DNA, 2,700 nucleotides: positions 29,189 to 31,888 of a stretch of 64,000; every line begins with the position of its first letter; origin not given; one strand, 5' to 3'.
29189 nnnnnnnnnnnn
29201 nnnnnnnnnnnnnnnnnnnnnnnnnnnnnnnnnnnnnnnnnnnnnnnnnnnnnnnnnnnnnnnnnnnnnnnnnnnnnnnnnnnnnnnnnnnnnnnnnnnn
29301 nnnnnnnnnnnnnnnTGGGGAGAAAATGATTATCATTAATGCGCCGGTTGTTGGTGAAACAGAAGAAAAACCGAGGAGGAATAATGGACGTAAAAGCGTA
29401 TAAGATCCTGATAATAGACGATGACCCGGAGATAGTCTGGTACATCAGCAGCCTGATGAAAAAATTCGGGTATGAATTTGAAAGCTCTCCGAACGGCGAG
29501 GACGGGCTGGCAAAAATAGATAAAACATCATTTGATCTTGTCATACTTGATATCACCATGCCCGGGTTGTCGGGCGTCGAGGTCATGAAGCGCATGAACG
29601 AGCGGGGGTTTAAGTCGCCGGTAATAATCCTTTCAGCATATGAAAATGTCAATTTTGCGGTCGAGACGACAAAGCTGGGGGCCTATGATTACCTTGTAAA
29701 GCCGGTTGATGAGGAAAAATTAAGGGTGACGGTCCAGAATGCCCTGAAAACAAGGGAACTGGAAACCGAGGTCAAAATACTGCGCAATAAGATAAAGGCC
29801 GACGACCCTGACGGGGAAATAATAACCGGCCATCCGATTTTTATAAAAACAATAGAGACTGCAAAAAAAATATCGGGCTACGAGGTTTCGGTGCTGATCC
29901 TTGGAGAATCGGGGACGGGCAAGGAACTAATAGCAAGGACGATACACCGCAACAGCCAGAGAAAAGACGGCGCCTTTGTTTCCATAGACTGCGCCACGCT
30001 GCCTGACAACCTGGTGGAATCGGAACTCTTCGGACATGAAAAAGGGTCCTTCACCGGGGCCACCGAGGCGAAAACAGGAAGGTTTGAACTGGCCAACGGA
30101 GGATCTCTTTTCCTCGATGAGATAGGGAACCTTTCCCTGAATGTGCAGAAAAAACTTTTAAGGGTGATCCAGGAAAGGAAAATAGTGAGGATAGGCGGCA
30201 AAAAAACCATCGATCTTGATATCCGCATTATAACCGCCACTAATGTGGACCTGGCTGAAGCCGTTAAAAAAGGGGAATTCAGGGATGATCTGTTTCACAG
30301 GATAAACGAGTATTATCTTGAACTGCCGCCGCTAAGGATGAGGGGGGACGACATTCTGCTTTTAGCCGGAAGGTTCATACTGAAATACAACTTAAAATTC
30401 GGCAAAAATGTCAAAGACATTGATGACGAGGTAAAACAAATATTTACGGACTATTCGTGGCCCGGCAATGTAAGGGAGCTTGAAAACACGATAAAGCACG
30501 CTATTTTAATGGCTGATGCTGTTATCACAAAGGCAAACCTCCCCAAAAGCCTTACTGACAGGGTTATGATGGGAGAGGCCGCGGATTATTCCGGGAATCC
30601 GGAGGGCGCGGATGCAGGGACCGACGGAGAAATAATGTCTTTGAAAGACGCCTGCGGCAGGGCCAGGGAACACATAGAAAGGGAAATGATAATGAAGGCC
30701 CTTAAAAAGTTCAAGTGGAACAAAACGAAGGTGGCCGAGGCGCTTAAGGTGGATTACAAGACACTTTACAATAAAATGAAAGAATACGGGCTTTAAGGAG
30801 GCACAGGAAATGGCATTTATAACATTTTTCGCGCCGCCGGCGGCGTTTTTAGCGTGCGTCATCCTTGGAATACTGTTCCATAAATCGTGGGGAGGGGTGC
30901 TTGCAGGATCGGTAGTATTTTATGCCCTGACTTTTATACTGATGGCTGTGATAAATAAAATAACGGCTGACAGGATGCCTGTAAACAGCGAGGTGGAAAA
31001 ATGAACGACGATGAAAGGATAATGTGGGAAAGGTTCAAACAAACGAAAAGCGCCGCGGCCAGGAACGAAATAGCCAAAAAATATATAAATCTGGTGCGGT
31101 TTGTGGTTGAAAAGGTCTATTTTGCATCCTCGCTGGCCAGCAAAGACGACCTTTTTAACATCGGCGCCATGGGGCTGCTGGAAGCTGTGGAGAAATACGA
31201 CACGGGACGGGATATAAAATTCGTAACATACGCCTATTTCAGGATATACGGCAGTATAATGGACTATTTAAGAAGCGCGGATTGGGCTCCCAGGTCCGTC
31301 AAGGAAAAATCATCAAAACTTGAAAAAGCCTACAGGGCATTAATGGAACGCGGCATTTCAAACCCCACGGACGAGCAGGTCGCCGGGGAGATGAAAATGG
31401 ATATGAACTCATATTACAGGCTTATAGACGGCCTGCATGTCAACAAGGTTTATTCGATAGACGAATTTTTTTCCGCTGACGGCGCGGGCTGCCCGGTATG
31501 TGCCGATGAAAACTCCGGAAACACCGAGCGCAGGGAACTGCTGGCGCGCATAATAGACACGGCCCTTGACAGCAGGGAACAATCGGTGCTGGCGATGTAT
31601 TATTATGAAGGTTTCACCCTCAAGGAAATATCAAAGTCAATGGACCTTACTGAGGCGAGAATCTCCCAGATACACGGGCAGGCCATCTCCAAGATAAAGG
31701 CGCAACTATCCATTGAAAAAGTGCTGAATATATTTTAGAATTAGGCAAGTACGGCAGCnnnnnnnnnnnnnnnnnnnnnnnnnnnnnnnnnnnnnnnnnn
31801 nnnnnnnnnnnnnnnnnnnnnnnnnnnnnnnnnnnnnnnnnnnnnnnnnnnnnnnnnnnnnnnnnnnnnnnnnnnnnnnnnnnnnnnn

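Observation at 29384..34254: A sigma-54 activator, fliA and a hybrid REC-GAF-kinase occupy the usual flhF/flhG slot after flhA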

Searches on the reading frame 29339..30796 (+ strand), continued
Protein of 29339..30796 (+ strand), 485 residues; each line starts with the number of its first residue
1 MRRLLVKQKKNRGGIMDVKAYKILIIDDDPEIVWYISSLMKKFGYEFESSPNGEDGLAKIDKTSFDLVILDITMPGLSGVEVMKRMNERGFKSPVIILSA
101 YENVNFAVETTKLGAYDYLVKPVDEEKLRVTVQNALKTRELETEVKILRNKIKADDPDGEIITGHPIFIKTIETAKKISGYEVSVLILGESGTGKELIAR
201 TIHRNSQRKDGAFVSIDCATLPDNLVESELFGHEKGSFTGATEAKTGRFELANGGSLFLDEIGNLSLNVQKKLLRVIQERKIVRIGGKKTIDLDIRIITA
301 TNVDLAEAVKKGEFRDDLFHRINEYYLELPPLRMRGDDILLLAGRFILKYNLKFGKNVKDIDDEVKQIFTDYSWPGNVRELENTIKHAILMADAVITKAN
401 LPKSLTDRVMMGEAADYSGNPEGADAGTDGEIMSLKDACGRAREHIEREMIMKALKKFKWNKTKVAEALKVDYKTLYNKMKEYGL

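Call 41: search_protein_families(library=pfam, proteins=[L008:12810-14100:+, L006:12870-14200:+], max_evalue=5)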
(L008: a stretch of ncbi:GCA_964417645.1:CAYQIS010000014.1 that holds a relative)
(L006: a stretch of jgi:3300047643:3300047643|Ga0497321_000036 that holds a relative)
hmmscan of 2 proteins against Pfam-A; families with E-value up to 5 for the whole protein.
L008:12810-14100:+ (430 aa): 8 families
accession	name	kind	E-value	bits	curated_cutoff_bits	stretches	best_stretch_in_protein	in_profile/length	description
PF13492.12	GAF_3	-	1.4e-06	29.2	27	2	275-404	6-129/129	GAF domain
PF01590.32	GAF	-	1.8e-05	25.7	22.4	1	125-216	5-112/133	GAF domain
PF13185.12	GAF_2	-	2.6e-05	24.9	28.6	2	270-403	3-136/136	GAF domain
PF21370.4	PAS_GdpP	-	7.7e-05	23.4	27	1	3-59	2-56/90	Cyclic-di-AMP phosphodiesterase GdpP-like, PAS domain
PF14510.11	ABC_trans_N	-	0.048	14.5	25.4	1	24-62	39-77/89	ABC-transporter N-terminal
PF08448.16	PAS_4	-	0.057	14.1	23.1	1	13-60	4-51/110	PAS fold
PF13673.13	Acetyltransf_10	-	0.13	12.7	23.6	1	357-402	27-68/128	Acetyltransferase (GNAT) domain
PF12686.12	DUF3800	-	4.9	8.3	21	0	344-425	122-142/149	Protein of unknown function (DUF3800)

L006:12870-14200:+ (443 aa): 6 families
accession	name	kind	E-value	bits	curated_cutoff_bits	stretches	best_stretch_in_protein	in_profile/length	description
PF00989.32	PAS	-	0.003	18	22.6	1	9-60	2-53/113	PAS fold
PF13426.13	PAS_9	-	0.0041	17.8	27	1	19-96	2-92/103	PAS domain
PF13492.12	GAF_3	-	0.009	16.9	27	1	302-417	14-129/129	GAF domain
PF08448.16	PAS_4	-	0.025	15.3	23.1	1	17-63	4-50/110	PAS fold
PF07519.17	Tannase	-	0.042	13.1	29.8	1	302-382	347-426/490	Tannase and feruloyl esterase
PF13185.12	GAF_2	-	0.16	12.6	28.6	1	384-416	101-136/136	GAF domain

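Call 42: list_cluster_members(proteins=[window:29384-30793:+, window:31001-31735:+, window:30810-31001:+, window:52426-53910:+])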
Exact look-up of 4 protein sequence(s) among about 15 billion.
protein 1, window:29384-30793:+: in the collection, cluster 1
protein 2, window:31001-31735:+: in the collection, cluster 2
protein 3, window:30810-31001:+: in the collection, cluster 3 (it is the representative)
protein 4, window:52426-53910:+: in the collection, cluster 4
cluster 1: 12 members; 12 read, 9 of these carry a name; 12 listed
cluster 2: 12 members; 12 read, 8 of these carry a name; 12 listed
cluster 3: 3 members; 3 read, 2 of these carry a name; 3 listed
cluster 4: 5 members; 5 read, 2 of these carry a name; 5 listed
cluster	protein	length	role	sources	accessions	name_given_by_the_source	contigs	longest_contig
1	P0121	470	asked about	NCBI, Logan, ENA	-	-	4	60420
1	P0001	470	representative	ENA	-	-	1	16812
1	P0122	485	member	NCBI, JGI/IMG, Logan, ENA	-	DNA-binding NtrC family response regulator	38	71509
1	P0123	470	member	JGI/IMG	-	DNA-binding NtrC family response regulator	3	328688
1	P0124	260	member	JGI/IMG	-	transcriptional regulator with PAS, ATPase and Fis domain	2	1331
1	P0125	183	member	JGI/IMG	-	DNA-binding NtrC family response regulator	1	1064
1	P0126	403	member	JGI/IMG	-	DNA-binding NtrC family response regulator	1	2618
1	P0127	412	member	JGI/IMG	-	DNA-binding NtrC family response regulator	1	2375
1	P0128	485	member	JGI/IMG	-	DNA-binding NtrC family response regulator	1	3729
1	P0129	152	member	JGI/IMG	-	DNA-binding NtrC family response regulator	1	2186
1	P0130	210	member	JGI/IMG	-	transcriptional regulator with PAS, ATPase and Fis domain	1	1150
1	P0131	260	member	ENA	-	-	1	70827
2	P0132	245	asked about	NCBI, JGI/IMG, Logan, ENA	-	RNA polymerase sigma factor for flagellar operon FliA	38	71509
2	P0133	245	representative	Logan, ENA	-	-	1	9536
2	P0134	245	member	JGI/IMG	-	RNA polymerase sigma factor for flagellar operon FliA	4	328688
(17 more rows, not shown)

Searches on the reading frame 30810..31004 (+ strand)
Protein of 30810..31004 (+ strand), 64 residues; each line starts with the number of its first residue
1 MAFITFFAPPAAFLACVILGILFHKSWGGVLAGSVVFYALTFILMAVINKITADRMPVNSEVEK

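Call 4: search_protein_families(library=pfam, proteins=[window:30810-31004:+])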
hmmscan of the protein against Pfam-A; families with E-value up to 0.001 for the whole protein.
window:30810-31004:+ (64 aa): 0 families

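Call 5: search_protein_families(library=ncbifam, proteins=[window:30810-31004:+])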
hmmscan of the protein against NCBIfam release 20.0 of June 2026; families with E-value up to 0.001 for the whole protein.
window:30810-31004:+ (64 aa): 0 families

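Call 41: search_protein_families(library=pfam, proteins=[window:30810-31001:+], max_evalue=5)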
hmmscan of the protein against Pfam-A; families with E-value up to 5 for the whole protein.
window:30810-31001:+ (64 aa): 2 families
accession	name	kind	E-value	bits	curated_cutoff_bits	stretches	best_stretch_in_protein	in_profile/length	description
PF04246.17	RseC_MucC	-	0.013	15.9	24.4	1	2-54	67-120/130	Positive regulator of sigma(E), RseC/MucC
PF08592.16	Anthrone_oxy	-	0.16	12.6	27.3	1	6-51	4-64/106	Anthrone oxygenase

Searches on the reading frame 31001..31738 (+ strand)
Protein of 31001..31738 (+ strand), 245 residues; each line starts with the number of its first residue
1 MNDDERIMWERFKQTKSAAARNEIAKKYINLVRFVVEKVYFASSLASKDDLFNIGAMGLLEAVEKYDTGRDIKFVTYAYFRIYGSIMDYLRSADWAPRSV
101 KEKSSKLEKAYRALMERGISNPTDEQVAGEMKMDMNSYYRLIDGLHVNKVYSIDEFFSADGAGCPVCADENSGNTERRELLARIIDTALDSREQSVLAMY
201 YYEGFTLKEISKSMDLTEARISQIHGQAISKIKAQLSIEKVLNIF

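Call 4: search_protein_families(library=pfam, proteins=[window:31001-31738:+])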
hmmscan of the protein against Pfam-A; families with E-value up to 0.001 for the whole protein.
window:31001-31738:+ (245 aa): 4 families
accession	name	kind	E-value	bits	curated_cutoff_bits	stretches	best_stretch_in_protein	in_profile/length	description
PF04545.22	Sigma70_r4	-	4e-14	52.3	24.1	1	189-233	5-49/50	Sigma-70, region 4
PF04542.20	Sigma70_r2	-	1.8e-11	44.1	24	1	26-95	3-70/71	Sigma-70 region 2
PF08281.18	Sigma70_r4_2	-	1.9e-05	24.6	25.7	1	188-221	10-43/54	Sigma-70, region 4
PF04539.22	Sigma70_r3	-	9.4e-05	22.9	25.3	0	102-143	1-42/78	Sigma-70 region 3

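Call 5: search_protein_families(library=ncbifam, proteins=[window:31001-31738:+])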
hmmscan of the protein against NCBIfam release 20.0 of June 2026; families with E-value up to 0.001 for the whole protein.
window:31001-31738:+ (245 aa): 59 families (the best 25 are shown)
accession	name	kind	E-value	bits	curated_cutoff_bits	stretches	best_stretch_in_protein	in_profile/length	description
TIGR02479.1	FliA_WhiG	subfamily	5.5e-59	199.6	189.6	1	25-237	2-224/224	FliA/WhiG family RNA polymerase sigma factor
NF004935.0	PRK06288.1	equivalog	8.5e-56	189.5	343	1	2-237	16-263/270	RNA polymerase sigma factor WhiG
NF005413.0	PRK06986.1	subfamily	2.6e-53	181.4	201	1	15-237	9-237/241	RNA polymerase sigma factor FliA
NF005809.0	PRK07670.1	equivalog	3.9e-49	167.5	326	1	2-237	6-251/255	FliA/WhiG family RNA polymerase sigma factor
NF009091.0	PRK12427.1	equivalog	3e-37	128.5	339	1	18-234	14-229/233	FliA/WhiG family RNA polymerase sigma factor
NF004572.0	PRK05911.1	equivalog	4.1e-34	118.1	378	1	8-237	12-254/257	RNA polymerase sigma factor sigma-28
TIGR02980.1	SigBFG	subfamily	8.4e-33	113.9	234.35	1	18-236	2-226/227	SigB/SigF/SigG family RNA polymerase sigma factor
TIGR02937.1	sigma70-ECF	superfamily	1.2e-29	103.1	42.9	1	20-236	2-165/165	sigma-70 family RNA polymerase sigma factor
TIGR02941.1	Sigma_B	equivalog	2.3e-24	86.2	315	1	9-234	19-251/255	RNA polymerase sigma factor SigB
NF004052.0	PRK05572.1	subfamily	2.5e-24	86.2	311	1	14-236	27-250/252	SigF/SigG family RNA polymerase sporulation sigma factor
TIGR02885.1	spore_sigF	equivalog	2.1e-23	83.3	321.45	1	15-236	7-231/231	RNA polymerase sporulation sigma factor SigF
NF006071.0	PRK08215.1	equivalog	2.5e-23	83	372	1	2-235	21-256/258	RNA polymerase sporulation sigma factor SigG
TIGR02850.1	spore_sigG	equivalog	2.3e-20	73.2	457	1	3-234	19-252/254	RNA polymerase sporulation sigma factor SigG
NF005514.0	PRK07122.1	subfamily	5.5e-18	65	372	1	19-236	40-263/264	RNA polymerase sigma factor SigF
TIGR02394.1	rpoS_proteo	equivalog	1.8e-17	63.8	378.7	1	4-240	31-278/285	RNA polymerase sigma factor RpoS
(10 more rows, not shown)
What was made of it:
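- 31001..31738 (+): fliA (sigma-28). TIGR02479 199.6 bits against a cut-off of 189.6 (call 5)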

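Call 68: find_homologous_proteins(query=window:31001-31735:+, max_evalue=1e-20)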
Query window:31001-31735:+ (245 aa): 156 proteins with E <= 1e-20 among 639 candidates; the best 120 are listed.
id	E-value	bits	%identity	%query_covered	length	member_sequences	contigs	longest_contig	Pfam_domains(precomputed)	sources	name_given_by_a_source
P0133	3.4e-148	510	95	100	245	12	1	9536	PF04545.23,PF04542.21,PF08281.19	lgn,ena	-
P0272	2.6e-132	458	85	100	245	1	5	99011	PF04545.23,PF04542.21,PF08281.19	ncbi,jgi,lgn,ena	jgi:RNA polymerase sigma factor for flagellar operon FliA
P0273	2.9e-129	448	83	100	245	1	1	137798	PF04545.23,PF04542.21,PF08281.19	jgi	jgi:RNA polymerase sigma factor for flagellar operon FliA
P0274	5.6e-128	443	83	100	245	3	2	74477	PF04545.23,PF04542.21,PF08281.19,PF04539.23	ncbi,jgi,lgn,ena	jgi:RNA polymerase sigma factor for flagellar operon FliA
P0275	1.1e-116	407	76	100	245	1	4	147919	PF04545.23,PF04542.21,PF08281.19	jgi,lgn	jgi:RNA polymerase sigma factor for flagellar operon FliA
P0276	2.3e-116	406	74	100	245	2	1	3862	PF04545.23,PF04542.21,PF08281.19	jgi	jgi:RNA polymerase sigma factor FliA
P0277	3.6e-113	395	77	96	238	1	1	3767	PF04545.23,PF04542.21,PF08281.19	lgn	-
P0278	3.8e-88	313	58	100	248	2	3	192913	PF04545.23,PF04542.21,PF08281.19,PF04539.23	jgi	jgi:RNA polymerase sigma factor for flagellar operon FliA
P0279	1.5e-86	308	52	100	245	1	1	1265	PF04545.23,PF04542.21,PF08281.19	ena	-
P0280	8.9e-84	299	52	100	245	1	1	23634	PF04545.23,PF04542.21,PF08281.19,PF04539.23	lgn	-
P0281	1.6e-76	275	54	96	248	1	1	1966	PF04545.23,PF04542.21,PF08281.19,PF04539.23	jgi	jgi:RNA polymerase sigma factor for flagellar operon FliA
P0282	8.7e-75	270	53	95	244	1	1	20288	PF04545.23,PF04542.21,PF08281.19,PF04539.23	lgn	-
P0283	4.5e-69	251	50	98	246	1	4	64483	PF04545.23,PF04542.21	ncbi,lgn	-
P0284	2.5e-62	229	41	99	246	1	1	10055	PF04545.23,PF04542.21,PF08281.19,PF04539.23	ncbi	-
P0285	3.3e-44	170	38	96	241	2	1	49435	PF04545.23,PF04542.21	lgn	-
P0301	3.2e-39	153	38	95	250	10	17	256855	PF04545.23,PF04542.21,PF08281.19,PF04539.23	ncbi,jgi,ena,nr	ncbi:MAG: FliA/WhiG family RNA polymerase sigma factor [Selenomonadaceae bacterium]|nr:FliA/WhiG fam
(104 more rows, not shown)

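Call 69: find_encoding_contigs(protein=P0284, flank=8000, max_places=1)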
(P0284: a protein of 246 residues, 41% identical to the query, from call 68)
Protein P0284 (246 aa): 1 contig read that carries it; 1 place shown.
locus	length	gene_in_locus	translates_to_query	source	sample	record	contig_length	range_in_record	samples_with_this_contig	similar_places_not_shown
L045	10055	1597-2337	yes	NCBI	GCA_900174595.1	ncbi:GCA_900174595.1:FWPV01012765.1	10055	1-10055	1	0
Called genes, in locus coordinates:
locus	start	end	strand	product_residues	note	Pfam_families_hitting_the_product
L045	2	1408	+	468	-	?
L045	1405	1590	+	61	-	-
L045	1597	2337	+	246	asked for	PF04542:Sigma70_r2, PF04539:Sigma70_r3 (faint), PF08281:Sigma70_r4_2 (weak), PF04545:Sigma70_r4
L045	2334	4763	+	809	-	PF00072:Response_reg, PF00512:HisKA (weak), PF02518:HATPase_c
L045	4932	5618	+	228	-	PF06429:Flg_bbr_C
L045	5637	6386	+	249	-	PF00460:Flg_bb_rod, PF22692:LlgE_F_G_D1, PF06429:Flg_bbr_C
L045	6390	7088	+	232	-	PF13144:ChapFlgA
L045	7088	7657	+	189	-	PF02107:FlgH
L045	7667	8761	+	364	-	PF02119:FlgI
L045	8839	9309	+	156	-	-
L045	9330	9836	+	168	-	PF05130:FlgN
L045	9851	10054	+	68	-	?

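Call 70: find_encoding_contigs(protein=P0301, flank=8000, max_places=1)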
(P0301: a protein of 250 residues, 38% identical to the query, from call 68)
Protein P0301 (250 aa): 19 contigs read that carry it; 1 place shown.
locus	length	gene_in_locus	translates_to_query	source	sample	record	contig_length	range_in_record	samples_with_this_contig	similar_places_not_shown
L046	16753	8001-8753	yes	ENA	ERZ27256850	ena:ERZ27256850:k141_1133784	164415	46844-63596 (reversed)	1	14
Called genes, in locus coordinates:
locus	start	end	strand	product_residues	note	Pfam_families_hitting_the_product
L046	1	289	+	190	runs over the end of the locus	PF04366:Ysc84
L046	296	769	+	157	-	PF08239:SH3_3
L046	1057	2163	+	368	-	-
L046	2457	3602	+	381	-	PF00072:Response_reg, PF01339:CheB_methylest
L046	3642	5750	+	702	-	PF01627:Hpt, PF07194:P2, PF02895:H-kinase_dim, PF02518:HATPase_c, PF01584:CheW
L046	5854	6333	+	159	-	PF01584:CheW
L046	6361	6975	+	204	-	PF04509:CheC, PF13690:CheX (weak), PF04509:CheC (weak)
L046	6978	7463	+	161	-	PF03975:CheD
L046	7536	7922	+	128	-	-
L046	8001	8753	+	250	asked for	PF04542:Sigma70_r2, PF04539:Sigma70_r3, PF08281:Sigma70_r4_2, PF04545:Sigma70_r4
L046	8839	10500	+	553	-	PF20250:FapA_N, PF03961:FapA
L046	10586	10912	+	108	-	-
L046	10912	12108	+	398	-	-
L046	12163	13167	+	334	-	PF00535:Glycos_transf_2, PF10111:Glyco_tranf_2_2, PF13641:Glyco_tranf_2_3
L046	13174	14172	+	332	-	PF00535:Glycos_transf_2, PF10111:Glyco_tranf_2_2, PF13641:Glyco_tranf_2_3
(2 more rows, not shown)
